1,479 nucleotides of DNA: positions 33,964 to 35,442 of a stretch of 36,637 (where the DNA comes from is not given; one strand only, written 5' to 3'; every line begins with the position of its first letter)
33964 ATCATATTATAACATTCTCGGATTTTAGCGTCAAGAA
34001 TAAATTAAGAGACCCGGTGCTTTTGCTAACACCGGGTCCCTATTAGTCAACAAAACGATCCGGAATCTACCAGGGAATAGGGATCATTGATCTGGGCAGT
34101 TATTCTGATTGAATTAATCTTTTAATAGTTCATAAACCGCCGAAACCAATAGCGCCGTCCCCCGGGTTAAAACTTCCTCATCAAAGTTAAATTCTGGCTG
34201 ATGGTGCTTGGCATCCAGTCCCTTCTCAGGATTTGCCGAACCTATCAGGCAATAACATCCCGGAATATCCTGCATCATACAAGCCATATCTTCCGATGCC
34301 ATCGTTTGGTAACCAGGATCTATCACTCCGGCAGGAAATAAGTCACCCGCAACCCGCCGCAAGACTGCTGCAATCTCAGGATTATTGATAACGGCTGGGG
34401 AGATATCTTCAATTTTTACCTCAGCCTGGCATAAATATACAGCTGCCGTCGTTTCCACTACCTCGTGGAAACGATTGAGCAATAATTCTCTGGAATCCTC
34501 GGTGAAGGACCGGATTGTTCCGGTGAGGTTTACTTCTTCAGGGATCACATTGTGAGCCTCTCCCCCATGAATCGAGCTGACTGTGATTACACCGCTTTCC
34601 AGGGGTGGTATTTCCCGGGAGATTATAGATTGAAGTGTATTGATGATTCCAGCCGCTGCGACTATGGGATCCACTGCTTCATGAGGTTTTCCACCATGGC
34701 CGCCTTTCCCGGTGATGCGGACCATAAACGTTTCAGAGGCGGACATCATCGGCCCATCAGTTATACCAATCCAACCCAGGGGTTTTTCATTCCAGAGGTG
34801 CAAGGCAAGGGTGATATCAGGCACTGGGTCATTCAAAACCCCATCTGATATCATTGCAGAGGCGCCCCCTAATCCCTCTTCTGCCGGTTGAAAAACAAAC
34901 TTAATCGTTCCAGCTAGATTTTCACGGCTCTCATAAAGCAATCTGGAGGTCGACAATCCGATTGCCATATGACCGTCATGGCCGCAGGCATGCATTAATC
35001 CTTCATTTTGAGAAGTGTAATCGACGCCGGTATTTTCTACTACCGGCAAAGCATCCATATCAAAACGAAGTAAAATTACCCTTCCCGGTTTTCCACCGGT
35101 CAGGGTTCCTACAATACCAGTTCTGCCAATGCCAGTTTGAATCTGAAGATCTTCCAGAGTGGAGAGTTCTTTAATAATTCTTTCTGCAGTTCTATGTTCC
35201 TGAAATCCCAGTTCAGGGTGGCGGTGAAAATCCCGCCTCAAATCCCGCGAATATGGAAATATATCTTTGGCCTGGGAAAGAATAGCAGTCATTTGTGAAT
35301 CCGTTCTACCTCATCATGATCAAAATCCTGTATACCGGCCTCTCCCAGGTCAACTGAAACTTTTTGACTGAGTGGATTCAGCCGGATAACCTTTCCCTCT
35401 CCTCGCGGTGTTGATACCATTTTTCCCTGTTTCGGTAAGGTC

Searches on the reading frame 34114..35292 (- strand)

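Call 7: search_protein_families(library=pfam, proteins=[window:34114-35292:-], max_evalue=0.00001)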
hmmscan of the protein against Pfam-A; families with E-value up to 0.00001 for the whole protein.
window:34114-35292:- (392 aa): 2 families
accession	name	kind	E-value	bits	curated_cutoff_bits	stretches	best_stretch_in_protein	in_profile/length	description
PF01546.33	Peptidase_M20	-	1.2e-36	127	24.6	1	74-386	1-204/206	Peptidase family M20/M25/M40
PF07687.19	M20_dimer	-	3.2e-14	53.2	21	1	188-284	8-104/107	Peptidase dimerisation domain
